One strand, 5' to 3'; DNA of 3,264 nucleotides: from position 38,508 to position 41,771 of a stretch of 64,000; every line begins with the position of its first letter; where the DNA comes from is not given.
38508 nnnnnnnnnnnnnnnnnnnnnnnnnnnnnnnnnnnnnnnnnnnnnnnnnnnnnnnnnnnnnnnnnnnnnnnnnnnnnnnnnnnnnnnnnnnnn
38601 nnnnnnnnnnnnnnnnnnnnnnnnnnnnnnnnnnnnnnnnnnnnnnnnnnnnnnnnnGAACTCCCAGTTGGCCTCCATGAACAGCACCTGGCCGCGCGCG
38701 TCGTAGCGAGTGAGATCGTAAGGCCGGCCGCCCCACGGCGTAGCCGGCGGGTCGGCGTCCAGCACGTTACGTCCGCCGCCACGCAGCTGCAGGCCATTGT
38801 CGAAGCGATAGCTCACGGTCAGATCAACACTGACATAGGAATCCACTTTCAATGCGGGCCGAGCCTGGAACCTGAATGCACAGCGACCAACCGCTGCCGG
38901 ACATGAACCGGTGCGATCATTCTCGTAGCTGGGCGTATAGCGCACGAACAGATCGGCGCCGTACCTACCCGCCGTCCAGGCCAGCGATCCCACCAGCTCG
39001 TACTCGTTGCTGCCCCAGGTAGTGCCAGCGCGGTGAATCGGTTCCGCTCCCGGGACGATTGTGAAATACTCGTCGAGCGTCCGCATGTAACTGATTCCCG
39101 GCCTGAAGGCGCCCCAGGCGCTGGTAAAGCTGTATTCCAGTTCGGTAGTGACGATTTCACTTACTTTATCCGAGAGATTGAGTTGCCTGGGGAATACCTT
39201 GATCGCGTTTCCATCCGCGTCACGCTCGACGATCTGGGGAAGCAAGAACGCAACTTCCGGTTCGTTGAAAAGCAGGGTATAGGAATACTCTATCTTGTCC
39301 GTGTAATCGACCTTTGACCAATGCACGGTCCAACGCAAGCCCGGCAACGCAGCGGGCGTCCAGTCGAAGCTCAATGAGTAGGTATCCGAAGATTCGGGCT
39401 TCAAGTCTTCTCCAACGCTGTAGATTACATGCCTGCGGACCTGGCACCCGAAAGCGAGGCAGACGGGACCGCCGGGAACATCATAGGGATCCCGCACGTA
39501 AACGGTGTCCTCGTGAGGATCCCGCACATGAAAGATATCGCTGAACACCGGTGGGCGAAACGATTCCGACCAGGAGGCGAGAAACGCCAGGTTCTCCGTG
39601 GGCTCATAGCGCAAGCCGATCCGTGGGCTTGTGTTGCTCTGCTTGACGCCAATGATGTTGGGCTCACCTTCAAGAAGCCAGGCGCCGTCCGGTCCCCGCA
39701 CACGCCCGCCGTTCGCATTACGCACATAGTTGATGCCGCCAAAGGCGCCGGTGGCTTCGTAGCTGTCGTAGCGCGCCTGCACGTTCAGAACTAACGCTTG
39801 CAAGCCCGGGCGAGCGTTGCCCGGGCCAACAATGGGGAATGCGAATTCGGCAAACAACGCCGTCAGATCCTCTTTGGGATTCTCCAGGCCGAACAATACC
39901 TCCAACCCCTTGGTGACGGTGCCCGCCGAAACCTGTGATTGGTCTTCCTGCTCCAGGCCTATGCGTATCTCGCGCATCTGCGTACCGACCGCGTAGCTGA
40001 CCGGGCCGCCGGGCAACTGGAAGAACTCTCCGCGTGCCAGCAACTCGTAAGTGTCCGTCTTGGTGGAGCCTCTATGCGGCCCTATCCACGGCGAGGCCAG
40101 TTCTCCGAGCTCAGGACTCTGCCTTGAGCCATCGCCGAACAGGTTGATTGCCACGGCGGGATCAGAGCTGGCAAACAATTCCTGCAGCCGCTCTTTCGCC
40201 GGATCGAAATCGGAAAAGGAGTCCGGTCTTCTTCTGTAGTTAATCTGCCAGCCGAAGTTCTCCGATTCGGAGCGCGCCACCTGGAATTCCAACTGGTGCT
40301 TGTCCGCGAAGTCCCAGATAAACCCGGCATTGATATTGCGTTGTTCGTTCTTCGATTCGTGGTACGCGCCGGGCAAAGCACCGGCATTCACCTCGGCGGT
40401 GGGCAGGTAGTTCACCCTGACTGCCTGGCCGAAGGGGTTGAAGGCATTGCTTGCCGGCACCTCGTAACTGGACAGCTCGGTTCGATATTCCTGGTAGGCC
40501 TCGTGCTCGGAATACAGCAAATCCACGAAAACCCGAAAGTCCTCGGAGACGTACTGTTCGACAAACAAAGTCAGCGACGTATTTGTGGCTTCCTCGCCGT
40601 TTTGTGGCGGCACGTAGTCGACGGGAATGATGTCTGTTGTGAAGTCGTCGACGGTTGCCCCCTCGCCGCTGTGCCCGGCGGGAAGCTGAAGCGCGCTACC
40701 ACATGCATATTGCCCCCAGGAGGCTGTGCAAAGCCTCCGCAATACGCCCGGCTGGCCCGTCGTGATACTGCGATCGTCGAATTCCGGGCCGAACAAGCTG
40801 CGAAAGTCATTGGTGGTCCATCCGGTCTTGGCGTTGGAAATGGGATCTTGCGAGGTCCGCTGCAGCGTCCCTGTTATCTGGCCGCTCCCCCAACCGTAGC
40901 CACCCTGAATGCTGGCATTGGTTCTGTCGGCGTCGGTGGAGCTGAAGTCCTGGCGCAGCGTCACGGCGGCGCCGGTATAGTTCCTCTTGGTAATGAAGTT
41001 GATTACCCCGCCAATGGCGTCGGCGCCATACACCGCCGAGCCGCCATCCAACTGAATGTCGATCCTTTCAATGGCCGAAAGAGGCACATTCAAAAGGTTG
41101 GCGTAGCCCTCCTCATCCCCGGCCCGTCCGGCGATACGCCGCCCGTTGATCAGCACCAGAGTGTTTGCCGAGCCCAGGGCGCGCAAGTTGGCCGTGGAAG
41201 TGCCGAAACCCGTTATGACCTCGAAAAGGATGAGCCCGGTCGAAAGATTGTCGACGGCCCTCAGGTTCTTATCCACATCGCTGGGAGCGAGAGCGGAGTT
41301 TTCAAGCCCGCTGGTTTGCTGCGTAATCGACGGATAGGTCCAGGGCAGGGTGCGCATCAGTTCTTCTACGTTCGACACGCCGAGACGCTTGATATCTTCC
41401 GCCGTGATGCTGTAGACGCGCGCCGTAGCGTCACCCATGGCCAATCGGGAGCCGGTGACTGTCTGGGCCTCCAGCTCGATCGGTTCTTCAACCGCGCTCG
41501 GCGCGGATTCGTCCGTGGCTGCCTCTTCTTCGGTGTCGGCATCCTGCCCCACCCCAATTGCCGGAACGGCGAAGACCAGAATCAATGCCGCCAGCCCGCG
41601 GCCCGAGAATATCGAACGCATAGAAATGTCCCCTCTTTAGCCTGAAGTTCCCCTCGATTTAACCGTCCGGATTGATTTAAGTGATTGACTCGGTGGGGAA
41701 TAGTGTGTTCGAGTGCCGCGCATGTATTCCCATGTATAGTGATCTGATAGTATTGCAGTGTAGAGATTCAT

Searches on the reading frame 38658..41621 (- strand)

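Call 75: search_protein_families(library=pfam, proteins=[window:38658-41621:-], max_evalue=0.0001)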
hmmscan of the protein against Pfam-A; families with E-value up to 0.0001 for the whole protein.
window:38658-41621:- (988 aa): 2 families
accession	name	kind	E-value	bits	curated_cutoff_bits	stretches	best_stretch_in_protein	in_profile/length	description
PF00593.30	TonB_dep_Rec_b-barrel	-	1.6e-29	104.5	27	1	391-953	24-436/436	TonB dependent receptor-like, beta-barrel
PF07715.20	Plug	-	1.5e-14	54.8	23.9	1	128-206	37-107/107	TonB-dependent Receptor Plug Domain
